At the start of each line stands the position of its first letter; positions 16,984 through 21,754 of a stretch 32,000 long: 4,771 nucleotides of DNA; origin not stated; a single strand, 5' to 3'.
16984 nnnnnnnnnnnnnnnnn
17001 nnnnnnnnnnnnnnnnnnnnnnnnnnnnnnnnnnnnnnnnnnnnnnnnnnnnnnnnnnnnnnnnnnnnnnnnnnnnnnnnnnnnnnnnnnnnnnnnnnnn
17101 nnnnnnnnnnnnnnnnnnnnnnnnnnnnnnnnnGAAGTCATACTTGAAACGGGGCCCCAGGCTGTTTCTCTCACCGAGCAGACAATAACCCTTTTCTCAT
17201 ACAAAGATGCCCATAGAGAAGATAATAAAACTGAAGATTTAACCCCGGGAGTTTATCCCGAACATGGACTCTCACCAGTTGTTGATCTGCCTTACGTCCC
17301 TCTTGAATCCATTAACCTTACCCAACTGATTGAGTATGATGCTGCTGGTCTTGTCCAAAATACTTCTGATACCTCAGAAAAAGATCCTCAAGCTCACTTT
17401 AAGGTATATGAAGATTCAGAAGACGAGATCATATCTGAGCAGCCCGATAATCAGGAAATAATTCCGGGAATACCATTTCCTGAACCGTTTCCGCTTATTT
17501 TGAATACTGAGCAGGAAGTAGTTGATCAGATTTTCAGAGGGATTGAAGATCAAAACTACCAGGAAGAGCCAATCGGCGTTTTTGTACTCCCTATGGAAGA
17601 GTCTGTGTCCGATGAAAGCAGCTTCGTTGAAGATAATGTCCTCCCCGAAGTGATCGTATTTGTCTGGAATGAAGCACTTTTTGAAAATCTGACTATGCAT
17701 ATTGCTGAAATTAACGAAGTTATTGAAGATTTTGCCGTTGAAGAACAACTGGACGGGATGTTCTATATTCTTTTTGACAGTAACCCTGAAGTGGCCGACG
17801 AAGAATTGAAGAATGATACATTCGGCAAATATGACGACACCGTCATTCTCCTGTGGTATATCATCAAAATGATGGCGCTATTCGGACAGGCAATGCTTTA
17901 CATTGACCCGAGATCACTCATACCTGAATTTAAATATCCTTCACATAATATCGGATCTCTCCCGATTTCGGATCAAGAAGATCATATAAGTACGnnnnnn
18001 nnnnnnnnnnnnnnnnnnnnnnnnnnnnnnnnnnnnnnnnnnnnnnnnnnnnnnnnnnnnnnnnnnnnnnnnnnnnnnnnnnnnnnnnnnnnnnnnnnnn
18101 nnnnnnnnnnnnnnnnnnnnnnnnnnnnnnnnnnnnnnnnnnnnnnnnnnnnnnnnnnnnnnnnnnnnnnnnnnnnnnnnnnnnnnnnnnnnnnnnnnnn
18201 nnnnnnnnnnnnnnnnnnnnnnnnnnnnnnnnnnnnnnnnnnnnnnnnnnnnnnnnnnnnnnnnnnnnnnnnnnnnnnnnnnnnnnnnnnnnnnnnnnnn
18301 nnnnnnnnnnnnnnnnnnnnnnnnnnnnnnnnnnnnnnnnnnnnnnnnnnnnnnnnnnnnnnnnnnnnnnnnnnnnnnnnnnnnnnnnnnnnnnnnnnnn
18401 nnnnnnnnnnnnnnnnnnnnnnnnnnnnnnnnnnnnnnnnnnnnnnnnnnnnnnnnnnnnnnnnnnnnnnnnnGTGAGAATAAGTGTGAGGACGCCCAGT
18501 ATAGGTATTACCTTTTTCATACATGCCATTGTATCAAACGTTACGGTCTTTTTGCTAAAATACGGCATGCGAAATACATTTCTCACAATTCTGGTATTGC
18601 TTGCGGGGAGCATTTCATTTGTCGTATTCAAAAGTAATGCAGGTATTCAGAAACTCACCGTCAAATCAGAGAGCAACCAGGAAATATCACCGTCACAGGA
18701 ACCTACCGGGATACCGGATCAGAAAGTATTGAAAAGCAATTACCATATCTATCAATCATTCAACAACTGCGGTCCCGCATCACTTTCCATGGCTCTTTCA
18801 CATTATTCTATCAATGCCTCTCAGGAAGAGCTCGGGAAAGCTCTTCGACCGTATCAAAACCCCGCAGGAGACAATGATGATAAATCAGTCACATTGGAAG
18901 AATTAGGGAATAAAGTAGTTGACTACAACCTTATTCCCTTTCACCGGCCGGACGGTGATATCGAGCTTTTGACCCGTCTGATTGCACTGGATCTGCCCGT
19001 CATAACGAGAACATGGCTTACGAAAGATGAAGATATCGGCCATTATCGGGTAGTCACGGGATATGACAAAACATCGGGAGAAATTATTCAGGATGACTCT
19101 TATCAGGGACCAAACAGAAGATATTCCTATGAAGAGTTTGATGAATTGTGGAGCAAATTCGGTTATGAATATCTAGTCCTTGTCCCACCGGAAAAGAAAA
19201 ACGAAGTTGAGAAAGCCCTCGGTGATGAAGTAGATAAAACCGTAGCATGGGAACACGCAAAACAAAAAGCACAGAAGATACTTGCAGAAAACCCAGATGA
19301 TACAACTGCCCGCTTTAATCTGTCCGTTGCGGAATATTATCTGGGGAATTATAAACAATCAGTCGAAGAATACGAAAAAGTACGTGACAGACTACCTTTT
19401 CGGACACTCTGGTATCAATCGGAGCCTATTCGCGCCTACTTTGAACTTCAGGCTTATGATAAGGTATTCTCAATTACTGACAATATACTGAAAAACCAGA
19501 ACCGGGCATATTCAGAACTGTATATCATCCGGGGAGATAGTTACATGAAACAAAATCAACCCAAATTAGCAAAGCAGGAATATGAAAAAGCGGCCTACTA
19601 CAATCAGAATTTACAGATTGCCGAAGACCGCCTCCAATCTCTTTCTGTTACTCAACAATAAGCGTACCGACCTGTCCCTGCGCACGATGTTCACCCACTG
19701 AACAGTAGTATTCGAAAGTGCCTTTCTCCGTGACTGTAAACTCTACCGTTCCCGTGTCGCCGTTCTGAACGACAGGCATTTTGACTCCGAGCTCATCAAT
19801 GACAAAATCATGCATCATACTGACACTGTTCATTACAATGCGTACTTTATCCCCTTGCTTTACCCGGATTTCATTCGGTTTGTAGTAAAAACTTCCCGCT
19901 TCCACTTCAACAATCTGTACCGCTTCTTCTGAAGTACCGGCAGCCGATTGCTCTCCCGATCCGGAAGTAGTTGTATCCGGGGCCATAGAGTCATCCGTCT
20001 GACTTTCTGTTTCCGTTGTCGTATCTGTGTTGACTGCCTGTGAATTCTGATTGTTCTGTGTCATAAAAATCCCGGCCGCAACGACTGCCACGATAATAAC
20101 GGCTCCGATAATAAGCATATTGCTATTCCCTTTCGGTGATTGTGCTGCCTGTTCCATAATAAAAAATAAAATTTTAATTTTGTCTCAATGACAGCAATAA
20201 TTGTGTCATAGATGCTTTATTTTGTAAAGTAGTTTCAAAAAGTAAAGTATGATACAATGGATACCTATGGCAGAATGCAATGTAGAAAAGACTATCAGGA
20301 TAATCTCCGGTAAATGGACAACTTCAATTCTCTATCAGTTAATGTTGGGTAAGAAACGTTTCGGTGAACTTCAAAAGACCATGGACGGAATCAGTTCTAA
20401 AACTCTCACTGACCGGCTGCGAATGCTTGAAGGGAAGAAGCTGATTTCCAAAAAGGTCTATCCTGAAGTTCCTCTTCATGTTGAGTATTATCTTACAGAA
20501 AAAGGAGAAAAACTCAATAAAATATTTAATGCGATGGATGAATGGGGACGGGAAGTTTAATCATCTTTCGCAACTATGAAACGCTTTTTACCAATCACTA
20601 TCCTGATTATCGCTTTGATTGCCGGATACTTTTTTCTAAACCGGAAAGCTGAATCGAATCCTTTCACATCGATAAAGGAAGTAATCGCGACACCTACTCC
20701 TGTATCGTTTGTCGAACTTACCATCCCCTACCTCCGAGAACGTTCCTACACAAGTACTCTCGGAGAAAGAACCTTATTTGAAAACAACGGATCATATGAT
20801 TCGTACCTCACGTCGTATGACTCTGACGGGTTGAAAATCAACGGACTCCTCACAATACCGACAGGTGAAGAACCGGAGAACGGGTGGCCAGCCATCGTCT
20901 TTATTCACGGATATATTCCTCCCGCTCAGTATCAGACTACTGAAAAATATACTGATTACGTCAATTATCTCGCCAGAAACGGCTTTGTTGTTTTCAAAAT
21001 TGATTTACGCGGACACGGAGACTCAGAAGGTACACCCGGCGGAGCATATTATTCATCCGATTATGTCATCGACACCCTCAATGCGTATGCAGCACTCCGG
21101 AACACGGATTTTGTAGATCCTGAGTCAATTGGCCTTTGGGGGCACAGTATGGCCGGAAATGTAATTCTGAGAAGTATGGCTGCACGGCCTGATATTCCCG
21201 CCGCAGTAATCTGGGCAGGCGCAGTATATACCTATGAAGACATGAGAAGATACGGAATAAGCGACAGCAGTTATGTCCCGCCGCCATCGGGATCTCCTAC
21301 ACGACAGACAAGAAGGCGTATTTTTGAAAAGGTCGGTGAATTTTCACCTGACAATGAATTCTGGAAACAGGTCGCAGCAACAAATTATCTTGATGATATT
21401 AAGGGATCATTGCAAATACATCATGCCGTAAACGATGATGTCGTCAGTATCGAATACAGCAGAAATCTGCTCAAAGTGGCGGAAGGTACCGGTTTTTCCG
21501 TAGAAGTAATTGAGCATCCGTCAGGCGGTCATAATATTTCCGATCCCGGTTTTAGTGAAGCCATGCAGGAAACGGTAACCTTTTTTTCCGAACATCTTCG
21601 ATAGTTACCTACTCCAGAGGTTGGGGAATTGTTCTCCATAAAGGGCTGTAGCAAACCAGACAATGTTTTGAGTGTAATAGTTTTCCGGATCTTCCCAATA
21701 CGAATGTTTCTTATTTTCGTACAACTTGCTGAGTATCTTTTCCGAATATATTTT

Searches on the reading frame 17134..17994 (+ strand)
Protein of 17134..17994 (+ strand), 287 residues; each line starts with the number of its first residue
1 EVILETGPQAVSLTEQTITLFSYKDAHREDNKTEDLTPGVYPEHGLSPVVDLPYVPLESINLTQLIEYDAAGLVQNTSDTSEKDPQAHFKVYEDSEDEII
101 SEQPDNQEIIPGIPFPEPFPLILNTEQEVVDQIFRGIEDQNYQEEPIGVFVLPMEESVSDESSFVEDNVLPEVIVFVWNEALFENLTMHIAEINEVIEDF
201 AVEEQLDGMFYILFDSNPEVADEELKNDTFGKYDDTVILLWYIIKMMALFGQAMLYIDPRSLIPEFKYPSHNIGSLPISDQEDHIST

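Call 91: predict_structure(alignment_id=A5)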
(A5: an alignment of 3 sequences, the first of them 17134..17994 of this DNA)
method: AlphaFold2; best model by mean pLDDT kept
length: 287 residues; sequences in the alignment: 3
mean_pLDDT: 33.6   pTM: 0.21
mean pLDDT of the five models: 33.6, 32.8, 31.6, 31.1, 30.2
residues with pLDDT >= 90: 0; 70-90: 0; 50-70: 0; < 50: 287
segments of 3 or more residues with pLDDT < 50: 1-287
pLDDT, mean of each block of 10 residues (from residue 1): 26 28 28 31 29 25 28 29 28 29 28 29 36 39 37 34 34 38 42 44 41 38 38 39 41 31 36 37 29
secondary structure, 60 per line:
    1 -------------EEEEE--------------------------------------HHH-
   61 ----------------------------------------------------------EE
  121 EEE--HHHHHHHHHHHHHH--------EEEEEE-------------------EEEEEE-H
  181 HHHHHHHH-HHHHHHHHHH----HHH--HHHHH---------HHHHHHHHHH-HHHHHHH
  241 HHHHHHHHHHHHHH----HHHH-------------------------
elements in order: E14-18 E119-123 H126-139 E148-153 E173-178 H180-188 H190-199 H209-213 H223-232 H234-254 H259-262

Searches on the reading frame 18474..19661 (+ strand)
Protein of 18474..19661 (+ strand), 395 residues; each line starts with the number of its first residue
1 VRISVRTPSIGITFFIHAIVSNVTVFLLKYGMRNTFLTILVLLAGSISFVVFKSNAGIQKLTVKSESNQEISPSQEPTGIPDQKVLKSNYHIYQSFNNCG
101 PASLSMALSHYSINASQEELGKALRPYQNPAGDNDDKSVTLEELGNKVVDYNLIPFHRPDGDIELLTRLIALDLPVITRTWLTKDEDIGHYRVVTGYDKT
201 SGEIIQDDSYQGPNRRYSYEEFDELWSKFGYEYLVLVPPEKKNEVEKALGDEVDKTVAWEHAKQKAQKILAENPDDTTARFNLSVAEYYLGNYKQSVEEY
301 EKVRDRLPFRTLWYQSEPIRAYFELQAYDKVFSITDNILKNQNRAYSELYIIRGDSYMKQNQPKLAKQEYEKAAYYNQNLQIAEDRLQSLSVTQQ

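Call 69: search_protein_families(library=pfam, proteins=[window:18474-19661:+])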
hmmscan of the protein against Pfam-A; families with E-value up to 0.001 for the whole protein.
window:18474-19661:+ (395 aa): 7 families
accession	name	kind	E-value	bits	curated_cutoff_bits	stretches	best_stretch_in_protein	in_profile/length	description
PF13529.12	Peptidase_C39_2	-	2.6e-11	44.7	24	1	93-210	7-143/143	Peptidase_C39 like family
PF03412.21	Peptidase_C39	-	2.9e-08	34.1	22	1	94-228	8-123/133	Peptidase C39 family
PF07719.23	TPR_2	-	6e-06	26.4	27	0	348-379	2-33/34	Tetratricopeptide repeat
PF13181.12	TPR_8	-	1.3e-05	25.4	25.7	0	348-379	2-33/34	Tetratricopeptide repeat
PF12385.14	Peptidase_C70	-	6.1e-05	23.4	19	1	88-224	9-138/141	Papain-like cysteine protease AvrRpt2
PF13432.12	TPR_16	-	0.00073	20.4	32.7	0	262-308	16-62/65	Tetratricopeptide repeat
PF14559.12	TPR_19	-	0.00089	20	25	0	262-309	10-57/68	Tetratricopeptide repeat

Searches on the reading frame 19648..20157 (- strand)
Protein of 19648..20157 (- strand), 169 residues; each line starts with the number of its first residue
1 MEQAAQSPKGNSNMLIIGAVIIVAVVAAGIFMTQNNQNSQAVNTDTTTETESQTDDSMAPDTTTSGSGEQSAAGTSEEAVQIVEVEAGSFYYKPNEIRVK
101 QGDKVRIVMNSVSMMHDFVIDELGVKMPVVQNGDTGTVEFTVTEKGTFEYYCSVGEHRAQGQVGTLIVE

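Call 69: search_protein_families(library=pfam, proteins=[window:19648-20157:-])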
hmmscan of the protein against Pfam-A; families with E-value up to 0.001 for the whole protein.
window:19648-20157:- (169 aa): 4 families
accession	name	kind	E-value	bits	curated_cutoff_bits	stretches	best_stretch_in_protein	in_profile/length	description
PF13473.12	Cupredoxin_1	-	8.1e-11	42.3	27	1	75-163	15-102/104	Cupredoxin-like domain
PF00127.26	Copper-bind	-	2.8e-09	37.7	21.2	1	83-169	5-99/99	Copper binding proteins, plastocyanin/azurin family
PF07732.21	Cu-oxidase_3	-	4.3e-05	24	21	1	124-169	69-115/119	Multicopper oxidase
PF21827.1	New_glue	-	0.00056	20.1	31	1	20-72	6-61/94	New glue protein family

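Call 101: search_protein_families(library=ncbifam, proteins=[window:19648-20157:-], max_evalue=0.001)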
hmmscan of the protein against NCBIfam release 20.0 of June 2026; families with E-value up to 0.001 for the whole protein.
window:19648-20157:- (169 aa): 11 families
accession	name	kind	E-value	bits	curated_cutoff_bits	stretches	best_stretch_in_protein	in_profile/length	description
NF052460.1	L-NosZ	equivalog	1e-12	47.4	700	1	21-153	320-462/480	clade III lactonase-type nitrous-oxide reductase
TIGR02656.1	cyanin_plasto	equivalog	7.3e-10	39.2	87.85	1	86-169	8-99/99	plastocyanin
NF051440.1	CuResCopIPSEAE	equivalog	1.2e-09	38.2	280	1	74-121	34-82/180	copper-resistant cuproprotein CopI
TIGR03096.1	nitroso_cyanin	equivalog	1.5e-08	34.5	142.85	1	78-154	44-120/135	nitrosocyanin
TIGR04246.1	nitrous_NosZ_Gp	equivalog_domain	5.6e-08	31.5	625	1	39-153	445-560/578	Sec-dependent nitrous-oxide reductase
TIGR02866.1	CoxB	equivalog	3.9e-07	29.8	147.7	1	90-153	113-175/202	cytochrome c oxidase subunit II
TIGR03102.1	halo_cynanin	subfamily_domain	3.2e-06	27.2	93.8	1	75-169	21-115/115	halocyanin domain-containing protein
TIGR04244.1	nitrous_NosZ_RR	equivalog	1.7e-05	23.6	625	1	83-154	537-611/627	TAT-dependent nitrous-oxide reductase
NF050117.1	aa3_CtaC_Actin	exception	0.00039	19.7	250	1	92-152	156-215/244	aa3-type cytochrome oxidase subunit II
TIGR02657.1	amicyanin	equivalog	0.00068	20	110.2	0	90-153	6-71/83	amicyanin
NF042931.1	SAG1386_EF1546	equivalog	0.00084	19.4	80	0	14-88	34-117/158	SAG1386/EF1546 family surface-associated protein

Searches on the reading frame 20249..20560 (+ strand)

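Call 69: search_protein_families(library=pfam, proteins=[window:20249-20560:+])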
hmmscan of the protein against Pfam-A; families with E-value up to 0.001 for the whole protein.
window:20249-20560:+ (103 aa): 1 family
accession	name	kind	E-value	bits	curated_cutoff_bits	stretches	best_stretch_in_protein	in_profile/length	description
PF01638.23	HxlR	-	2.3e-30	104.7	20.8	1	18-102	1-85/91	HxlR-like helix-turn-helix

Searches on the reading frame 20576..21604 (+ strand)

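Call 69: search_protein_families(library=pfam, proteins=[window:20576-21604:+])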
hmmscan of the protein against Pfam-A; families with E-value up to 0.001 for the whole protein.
window:20576-21604:+ (342 aa): 10 families
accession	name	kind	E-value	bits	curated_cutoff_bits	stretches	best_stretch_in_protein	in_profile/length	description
PF12146.15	Hydrolase_4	-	2.3e-16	60.3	27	1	106-220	6-113/239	Serine aminopeptidase, S33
PF02129.25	Peptidase_S15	-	1.1e-10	42.1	23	1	84-228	1-142/262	X-Pro dipeptidyl-peptidase (S15 family)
PF00326.27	Peptidase_S9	-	2.1e-10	40.9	22.6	1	129-340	7-209/213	Prolyl oligopeptidase family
PF00561.26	Abhydrolase_1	-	3.9e-10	40.3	25.8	1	105-206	1-92/245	alpha/beta hydrolase fold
PF12697.13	Abhydrolase_6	-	5.6e-10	40.7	26.3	1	107-248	1-119/217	Alpha/beta hydrolase family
PF20434.5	BD-FAE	-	1.7e-05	24.9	26.8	0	99-191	8-97/215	BD-FAE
PF08840.17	BAAT_C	-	3.2e-05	24.5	20.9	1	169-327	8-166/210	BAAT / Acyl-CoA thioester hydrolase C terminal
PF05448.18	AXE1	-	3.5e-05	23.2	21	0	75-150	58-124/321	Acetyl xylan esterase (AXE1)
PF12740.14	PETase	-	0.00019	21.4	28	1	105-212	55-154/263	PET hydrolase-like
PF01738.24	DLH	-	0.00072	19.6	21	0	100-215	8-129/217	Dienelactone hydrolase family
